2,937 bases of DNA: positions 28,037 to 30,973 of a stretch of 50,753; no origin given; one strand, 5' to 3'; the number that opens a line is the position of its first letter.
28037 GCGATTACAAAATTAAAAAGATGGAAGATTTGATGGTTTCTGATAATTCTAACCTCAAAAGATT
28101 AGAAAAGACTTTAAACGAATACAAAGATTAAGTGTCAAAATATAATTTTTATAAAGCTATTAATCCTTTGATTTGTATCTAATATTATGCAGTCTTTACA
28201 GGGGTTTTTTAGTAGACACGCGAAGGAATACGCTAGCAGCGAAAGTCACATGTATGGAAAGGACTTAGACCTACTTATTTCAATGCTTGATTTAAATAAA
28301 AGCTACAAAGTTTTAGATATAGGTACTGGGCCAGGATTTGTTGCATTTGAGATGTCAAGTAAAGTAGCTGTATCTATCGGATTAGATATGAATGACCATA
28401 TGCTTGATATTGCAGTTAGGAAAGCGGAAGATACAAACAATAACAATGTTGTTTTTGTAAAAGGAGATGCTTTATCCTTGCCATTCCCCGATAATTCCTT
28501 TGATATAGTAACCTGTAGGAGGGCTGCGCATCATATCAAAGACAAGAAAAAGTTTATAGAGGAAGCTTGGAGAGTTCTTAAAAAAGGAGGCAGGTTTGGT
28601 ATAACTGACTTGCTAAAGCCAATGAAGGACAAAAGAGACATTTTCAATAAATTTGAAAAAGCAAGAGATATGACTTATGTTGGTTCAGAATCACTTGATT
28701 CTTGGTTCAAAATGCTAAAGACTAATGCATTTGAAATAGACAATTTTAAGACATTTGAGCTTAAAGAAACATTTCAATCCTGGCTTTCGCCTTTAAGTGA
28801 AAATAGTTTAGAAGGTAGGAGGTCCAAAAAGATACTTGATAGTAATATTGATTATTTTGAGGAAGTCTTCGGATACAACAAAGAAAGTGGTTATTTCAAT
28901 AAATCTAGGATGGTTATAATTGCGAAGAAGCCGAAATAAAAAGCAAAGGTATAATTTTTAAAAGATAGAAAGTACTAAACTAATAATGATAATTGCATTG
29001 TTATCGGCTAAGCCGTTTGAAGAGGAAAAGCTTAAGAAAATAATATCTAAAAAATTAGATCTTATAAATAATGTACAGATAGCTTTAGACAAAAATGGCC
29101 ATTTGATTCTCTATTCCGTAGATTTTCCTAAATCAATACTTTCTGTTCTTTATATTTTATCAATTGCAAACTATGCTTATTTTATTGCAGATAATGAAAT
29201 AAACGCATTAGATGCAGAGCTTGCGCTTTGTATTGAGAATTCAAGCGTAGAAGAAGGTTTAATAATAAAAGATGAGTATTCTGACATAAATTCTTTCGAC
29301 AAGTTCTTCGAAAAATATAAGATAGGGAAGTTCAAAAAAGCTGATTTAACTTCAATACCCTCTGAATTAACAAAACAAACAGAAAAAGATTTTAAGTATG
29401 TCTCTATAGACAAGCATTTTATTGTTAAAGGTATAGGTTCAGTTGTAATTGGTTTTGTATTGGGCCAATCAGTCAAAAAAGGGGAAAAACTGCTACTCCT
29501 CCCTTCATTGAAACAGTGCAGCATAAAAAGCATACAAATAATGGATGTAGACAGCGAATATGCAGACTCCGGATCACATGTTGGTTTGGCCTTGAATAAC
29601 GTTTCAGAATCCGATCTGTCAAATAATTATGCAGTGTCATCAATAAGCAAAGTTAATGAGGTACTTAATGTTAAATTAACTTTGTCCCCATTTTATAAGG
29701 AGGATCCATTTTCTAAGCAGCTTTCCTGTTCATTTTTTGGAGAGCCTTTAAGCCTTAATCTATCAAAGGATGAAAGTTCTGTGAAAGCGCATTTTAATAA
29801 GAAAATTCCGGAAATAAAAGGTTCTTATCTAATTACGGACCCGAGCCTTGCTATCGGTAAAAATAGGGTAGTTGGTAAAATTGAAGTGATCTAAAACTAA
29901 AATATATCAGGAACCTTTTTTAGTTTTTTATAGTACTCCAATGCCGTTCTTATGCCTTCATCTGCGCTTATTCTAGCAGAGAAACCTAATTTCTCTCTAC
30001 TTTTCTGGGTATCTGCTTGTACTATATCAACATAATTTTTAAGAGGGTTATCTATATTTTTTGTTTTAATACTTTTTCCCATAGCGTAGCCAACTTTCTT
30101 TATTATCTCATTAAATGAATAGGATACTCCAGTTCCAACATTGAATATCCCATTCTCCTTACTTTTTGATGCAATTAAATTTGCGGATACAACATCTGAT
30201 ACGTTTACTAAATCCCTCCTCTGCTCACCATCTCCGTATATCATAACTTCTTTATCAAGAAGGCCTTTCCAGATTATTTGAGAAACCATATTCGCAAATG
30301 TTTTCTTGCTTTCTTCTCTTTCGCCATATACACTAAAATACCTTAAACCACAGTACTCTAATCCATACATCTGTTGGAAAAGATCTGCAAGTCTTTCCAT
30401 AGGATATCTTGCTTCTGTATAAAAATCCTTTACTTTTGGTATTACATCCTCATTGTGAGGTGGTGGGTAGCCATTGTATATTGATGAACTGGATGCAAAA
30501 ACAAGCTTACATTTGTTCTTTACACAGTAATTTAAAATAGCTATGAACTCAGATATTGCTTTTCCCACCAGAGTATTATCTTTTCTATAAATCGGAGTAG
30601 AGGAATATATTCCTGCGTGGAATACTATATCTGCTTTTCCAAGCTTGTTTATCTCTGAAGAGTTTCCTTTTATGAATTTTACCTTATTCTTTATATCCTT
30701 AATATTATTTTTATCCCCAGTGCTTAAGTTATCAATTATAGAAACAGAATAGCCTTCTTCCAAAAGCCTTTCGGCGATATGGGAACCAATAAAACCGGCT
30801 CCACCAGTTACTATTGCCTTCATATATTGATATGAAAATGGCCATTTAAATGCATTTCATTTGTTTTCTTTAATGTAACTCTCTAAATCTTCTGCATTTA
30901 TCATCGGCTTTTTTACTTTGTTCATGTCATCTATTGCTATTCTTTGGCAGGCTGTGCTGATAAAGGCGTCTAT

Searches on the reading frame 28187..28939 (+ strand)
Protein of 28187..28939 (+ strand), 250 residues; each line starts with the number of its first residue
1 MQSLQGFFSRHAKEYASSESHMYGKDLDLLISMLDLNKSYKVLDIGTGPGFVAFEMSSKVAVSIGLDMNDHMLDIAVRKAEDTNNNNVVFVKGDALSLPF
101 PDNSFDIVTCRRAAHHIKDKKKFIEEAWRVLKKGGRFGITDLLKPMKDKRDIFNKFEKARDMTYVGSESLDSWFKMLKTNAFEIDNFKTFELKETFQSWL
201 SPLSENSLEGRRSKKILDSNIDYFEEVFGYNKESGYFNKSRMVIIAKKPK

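Call 87: search_protein_families(library=pfam, proteins=[window:28187-28939:+], max_evalue=0.001)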
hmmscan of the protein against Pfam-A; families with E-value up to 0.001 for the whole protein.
window:28187-28939:+ (250 aa): 13 families
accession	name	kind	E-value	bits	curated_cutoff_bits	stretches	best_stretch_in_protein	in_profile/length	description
PF08241.18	Methyltransf_11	-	2.4e-25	89.4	21.2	1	43-137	1-93/95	Methyltransferase domain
PF13847.12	Methyltransf_31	-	5.5e-25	88.2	27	1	37-150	2-126/145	Methyltransferase domain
PF13649.12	Methyltransf_25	-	1.7e-23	83.6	27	1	42-135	1-97/97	Methyltransferase domain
PF01209.24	Ubie_methyltran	-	1.4e-19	70.9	20.1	1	35-146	44-158/233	ubiE/COQ5 methyltransferase family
PF08242.18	Methyltransf_12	-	3.5e-14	53.7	30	1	43-137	1-98/98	Methyltransferase domain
PF13489.12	Methyltransf_23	-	6.2e-13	49.2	27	1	32-173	15-153/164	Methyltransferase domain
PF05175.20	MTS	-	3.3e-08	33.8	23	1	28-139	21-138/170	Methyltransferase small domain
PF01135.25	PCMT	-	5.8e-08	33.2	20.3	1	16-164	55-192/210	Protein-L-isoaspartate(D-aspartate) O-methyltransferase (PCMT)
PF05148.21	Methyltransf_8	-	5e-06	27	27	1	39-159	73-176/219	Hypothetical methyltransferase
PF02353.26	CMAS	-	1.9e-05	24.6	27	1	27-150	51-175/273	Mycolic acid cyclopropane synthetase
PF06325.19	PrmA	-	7.3e-05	22.8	22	1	37-147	160-266/296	Ribosomal protein L11 methyltransferase (PrmA)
PF02390.23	Methyltransf_4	-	8.2e-05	22.6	24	1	41-143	4-120/173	Putative methyltransferase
PF03141.22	Methyltransf_29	-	0.00015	20.9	23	1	26-141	104-219/506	Putative S-adenosyl-L-methionine-dependent methyltransferase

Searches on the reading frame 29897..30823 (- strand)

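Call 87: search_protein_families(library=pfam, proteins=[window:29897-30823:-], max_evalue=0.001)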
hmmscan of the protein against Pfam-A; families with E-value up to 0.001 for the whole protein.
window:29897-30823:- (308 aa): 5 families
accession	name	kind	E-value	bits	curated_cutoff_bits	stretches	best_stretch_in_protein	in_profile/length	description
PF01370.27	Epimerase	-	3e-40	138.6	20.9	1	4-230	2-240/240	NAD dependent epimerase/dehydratase family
PF16363.11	GDP_Man_Dehyd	-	3.8e-29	102.6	27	1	4-292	1-330/332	GDP-mannose 4,6 dehydratase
PF01073.25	3Beta_HSD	-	5e-10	39.3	22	1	4-221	1-231/280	3-beta hydroxysteroid dehydrogenase/isomerase family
PF00106.31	adh_short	-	0.00013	21.9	26.6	1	3-56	3-59/195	short chain dehydrogenase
PF04321.23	RmlD_sub_bind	-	0.0004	20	27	1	1-172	1-158/287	RmlD substrate binding domain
